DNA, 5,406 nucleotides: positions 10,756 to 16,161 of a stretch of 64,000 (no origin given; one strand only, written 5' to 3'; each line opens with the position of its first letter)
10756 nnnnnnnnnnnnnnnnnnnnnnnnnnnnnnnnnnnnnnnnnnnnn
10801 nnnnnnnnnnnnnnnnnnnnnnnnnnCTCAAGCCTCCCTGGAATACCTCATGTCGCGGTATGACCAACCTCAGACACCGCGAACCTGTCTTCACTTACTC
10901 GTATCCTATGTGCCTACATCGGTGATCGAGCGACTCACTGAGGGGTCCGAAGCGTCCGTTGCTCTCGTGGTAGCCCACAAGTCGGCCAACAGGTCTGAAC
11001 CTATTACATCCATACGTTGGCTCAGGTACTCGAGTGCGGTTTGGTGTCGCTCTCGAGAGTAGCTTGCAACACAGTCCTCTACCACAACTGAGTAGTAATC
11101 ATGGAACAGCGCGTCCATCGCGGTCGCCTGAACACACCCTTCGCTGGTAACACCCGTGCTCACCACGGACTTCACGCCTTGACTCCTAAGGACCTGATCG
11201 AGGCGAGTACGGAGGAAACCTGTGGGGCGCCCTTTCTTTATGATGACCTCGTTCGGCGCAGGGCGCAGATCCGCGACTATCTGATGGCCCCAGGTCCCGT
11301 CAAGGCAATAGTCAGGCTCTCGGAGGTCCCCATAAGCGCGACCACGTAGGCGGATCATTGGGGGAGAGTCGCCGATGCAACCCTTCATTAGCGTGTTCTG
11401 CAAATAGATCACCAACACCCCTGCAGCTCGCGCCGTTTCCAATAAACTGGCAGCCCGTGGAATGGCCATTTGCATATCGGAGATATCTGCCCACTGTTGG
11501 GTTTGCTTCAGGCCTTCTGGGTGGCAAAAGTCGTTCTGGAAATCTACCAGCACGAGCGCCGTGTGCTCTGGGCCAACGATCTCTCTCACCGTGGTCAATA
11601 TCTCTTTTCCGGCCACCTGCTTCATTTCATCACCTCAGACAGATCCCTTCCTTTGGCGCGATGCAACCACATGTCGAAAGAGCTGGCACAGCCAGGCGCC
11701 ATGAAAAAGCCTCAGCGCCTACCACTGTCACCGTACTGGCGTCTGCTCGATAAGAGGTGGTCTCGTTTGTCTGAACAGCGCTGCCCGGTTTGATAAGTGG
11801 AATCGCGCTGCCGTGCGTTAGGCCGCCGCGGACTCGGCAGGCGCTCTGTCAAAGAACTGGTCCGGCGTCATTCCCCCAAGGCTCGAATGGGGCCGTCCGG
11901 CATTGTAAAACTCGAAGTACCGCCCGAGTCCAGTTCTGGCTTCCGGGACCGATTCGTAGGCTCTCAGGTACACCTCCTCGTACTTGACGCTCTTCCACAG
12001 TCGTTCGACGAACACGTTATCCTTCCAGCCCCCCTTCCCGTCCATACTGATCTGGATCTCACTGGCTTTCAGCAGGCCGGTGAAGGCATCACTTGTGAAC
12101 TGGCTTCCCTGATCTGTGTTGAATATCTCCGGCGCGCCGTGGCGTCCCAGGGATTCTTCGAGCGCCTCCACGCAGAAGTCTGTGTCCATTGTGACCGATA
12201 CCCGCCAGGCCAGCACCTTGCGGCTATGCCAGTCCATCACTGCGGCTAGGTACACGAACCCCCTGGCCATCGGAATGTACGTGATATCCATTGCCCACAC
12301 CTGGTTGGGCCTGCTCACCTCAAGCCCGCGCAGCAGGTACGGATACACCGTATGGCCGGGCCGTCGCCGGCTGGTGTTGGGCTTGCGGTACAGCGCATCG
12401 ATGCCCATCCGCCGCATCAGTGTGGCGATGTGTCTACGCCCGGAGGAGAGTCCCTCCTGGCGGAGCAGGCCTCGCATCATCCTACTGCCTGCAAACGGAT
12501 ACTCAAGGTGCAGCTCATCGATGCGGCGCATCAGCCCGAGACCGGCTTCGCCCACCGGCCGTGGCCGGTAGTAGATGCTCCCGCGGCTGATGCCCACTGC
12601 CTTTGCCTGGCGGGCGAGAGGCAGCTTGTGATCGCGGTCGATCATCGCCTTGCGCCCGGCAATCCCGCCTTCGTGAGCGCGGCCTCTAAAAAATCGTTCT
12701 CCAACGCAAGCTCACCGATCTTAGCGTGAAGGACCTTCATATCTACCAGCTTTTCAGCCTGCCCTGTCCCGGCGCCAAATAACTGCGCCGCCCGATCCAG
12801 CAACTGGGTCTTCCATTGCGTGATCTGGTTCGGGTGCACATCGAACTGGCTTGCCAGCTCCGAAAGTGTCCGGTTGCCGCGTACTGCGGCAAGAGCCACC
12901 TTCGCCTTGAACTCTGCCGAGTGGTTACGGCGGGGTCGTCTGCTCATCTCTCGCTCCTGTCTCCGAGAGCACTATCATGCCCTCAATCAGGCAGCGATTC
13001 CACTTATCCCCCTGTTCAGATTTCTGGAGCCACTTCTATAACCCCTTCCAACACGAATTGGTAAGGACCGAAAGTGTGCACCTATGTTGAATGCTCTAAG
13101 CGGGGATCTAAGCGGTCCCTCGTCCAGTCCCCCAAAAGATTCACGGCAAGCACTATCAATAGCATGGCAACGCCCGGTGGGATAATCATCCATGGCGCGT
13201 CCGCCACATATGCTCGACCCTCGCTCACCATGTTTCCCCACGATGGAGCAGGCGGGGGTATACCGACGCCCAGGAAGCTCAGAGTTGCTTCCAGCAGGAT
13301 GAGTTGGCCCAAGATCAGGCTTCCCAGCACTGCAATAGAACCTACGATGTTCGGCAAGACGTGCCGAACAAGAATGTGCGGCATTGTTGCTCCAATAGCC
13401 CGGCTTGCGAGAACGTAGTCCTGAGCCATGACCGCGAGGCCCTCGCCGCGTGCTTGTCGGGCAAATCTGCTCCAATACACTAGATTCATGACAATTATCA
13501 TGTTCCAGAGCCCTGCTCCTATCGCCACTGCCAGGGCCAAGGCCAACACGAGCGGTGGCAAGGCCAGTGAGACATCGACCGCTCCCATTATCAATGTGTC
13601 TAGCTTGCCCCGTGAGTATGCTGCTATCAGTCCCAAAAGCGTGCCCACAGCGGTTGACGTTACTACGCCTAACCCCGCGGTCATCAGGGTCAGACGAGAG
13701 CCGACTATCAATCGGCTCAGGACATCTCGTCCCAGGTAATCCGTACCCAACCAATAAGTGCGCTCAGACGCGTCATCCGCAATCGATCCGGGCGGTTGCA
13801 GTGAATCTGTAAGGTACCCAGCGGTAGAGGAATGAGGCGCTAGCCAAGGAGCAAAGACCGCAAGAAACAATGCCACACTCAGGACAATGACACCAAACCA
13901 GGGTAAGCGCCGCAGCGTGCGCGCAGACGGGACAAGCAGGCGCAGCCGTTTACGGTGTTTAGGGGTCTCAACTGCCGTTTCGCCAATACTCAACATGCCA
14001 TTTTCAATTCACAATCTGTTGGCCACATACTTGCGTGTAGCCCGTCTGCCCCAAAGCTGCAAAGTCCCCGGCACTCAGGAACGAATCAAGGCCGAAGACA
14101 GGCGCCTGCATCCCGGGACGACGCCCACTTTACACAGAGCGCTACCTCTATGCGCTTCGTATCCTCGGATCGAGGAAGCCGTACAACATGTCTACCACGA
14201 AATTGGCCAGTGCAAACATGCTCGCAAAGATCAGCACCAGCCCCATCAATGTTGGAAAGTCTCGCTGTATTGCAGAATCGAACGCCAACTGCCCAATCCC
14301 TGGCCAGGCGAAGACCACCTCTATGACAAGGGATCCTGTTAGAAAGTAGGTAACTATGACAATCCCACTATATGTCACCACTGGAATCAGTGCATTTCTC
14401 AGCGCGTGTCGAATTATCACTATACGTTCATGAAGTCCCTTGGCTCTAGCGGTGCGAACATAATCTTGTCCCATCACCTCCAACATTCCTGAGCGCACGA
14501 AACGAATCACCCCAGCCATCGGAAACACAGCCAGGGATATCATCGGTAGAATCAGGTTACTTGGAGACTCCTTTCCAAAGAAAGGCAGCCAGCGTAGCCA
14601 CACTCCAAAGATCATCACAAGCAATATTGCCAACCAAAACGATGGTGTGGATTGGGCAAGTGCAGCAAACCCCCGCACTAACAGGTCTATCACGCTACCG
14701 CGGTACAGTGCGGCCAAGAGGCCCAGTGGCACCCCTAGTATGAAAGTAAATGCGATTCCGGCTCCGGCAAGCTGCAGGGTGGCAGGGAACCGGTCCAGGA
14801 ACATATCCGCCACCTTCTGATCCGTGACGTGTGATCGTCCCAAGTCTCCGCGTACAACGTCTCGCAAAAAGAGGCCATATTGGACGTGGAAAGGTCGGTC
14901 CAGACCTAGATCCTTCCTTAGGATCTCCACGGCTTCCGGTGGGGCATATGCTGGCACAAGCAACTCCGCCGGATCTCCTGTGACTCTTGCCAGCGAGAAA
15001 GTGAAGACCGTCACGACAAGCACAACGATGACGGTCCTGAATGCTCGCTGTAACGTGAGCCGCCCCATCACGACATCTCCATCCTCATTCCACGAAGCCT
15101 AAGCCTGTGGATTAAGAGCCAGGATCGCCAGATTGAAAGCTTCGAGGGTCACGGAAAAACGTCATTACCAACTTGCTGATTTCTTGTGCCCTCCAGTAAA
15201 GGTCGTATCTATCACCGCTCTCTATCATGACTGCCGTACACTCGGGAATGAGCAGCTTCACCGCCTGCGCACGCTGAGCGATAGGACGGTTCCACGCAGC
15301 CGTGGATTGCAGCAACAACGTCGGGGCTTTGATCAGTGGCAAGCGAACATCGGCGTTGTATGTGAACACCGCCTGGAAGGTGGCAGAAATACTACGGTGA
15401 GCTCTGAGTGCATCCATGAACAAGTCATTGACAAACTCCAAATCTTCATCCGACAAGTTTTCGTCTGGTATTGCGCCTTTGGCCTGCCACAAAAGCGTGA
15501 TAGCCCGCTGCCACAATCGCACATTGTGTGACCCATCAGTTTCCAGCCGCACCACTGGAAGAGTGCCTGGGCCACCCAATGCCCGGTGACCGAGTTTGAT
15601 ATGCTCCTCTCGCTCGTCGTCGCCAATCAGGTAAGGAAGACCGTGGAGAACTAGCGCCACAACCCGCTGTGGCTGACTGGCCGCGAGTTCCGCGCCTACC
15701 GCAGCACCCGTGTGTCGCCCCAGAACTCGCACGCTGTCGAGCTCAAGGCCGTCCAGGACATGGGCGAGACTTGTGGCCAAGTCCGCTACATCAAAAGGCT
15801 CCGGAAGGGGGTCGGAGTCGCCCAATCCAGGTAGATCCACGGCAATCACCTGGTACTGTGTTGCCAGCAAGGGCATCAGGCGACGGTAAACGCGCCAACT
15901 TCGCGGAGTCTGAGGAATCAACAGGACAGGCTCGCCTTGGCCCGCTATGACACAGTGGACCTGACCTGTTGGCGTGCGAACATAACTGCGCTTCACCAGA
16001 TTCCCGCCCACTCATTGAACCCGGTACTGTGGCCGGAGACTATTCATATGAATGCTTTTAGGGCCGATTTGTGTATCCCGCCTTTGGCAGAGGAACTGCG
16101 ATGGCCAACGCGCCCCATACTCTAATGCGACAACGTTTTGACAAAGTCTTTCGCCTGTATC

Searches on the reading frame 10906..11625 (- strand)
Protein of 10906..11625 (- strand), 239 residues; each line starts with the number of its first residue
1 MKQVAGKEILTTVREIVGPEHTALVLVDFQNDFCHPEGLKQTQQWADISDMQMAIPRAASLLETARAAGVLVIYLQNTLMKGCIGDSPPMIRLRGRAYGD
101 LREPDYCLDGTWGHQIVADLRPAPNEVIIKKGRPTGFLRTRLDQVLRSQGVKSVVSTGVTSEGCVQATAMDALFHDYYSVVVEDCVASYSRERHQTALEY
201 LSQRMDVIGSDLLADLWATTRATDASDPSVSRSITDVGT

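Call 23: search_protein_families(library=pfam, proteins=[window:10906-11625:-], max_evalue=0.001)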
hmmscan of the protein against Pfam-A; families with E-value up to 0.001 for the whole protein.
window:10906-11625:- (239 aa): 1 family
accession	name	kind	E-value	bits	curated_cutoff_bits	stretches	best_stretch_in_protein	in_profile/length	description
PF00857.26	Isochorismatase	-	7.5e-42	143.8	27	1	22-206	1-168/175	Isochorismatase domain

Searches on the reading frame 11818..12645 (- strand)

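Call 23: search_protein_families(library=pfam, proteins=[window:11818-12645:-], max_evalue=0.001)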
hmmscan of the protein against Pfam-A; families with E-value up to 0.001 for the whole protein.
window:11818-12645:- (275 aa): 5 families
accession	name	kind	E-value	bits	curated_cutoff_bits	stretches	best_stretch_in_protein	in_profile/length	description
PF00665.32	rve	-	4.1e-24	85.2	32.6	1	111-204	2-99/102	Integrase core domain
PF13683.12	rve_3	-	1.6e-14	53.8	26.5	1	196-261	2-67/67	Integrase core domain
PF13276.12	HTH_21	-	6.3e-09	36.4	28.1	1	38-89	6-59/60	HTH-like domain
PF24764.1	rva_4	-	8.7e-05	22.8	26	1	109-222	3-114/194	Integrase core domain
PF13333.12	rve_2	-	0.00013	22.5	22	1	215-264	2-51/56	Integrase core domain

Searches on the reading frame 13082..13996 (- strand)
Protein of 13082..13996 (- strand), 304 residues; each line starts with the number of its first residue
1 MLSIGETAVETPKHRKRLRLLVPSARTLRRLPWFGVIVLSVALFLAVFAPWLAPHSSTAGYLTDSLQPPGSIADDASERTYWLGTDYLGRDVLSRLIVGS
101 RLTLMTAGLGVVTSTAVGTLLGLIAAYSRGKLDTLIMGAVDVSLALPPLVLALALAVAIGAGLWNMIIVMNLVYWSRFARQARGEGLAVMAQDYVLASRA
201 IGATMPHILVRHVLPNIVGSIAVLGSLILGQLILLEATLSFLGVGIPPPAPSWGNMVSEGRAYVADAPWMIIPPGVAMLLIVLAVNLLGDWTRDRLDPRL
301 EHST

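Call 23: search_protein_families(library=pfam, proteins=[window:13082-13996:-], max_evalue=0.001)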
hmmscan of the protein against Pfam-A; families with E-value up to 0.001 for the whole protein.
window:13082-13996:- (304 aa): 2 families
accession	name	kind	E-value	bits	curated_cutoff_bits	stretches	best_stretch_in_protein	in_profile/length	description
PF00528.27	BPD_transp_1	-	6.3e-31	108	26.4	1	118-301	1-183/184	Binding-protein-dependent transport system inner membrane component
PF12911.12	OppC_N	-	3e-06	27.4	23.9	1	30-69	14-53/53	N-terminal TM domain of oligopeptide transport permease C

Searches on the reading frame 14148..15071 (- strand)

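Call 23: search_protein_families(library=pfam, proteins=[window:14148-15071:-], max_evalue=0.001)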
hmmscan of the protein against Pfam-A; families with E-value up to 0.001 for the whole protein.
window:14148-15071:- (307 aa): 2 families
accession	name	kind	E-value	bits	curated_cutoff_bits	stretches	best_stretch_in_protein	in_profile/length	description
PF00528.27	BPD_transp_1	-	1.2e-41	142.9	26.4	1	113-305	1-183/184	Binding-protein-dependent transport system inner membrane component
PF19300.4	BPD_transp_1_N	-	1.2e-13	51.7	23.8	1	2-102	1-114/114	Binding-prot-dependent transport system membrane comp, N-term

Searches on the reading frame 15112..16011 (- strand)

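Call 23: search_protein_families(library=pfam, proteins=[window:15112-16011:-], max_evalue=0.001)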
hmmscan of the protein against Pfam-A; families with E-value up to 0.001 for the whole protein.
window:15112-16011:- (299 aa): 4 families
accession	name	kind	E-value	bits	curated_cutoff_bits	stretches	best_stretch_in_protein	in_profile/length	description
PF00561.26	Abhydrolase_1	-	5.9e-15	56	25.8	1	28-177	2-150/245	alpha/beta hydrolase fold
PF12697.13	Abhydrolase_6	-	1.6e-09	39.2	26.3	1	34-250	9-188/217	Alpha/beta hydrolase family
PF03096.20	Ndr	-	1.7e-06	27.4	23.3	1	46-122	49-129/283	Ndr family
PF12146.15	Hydrolase_4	-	0.00038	20.3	27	0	48-124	27-108/239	Serine aminopeptidase, S33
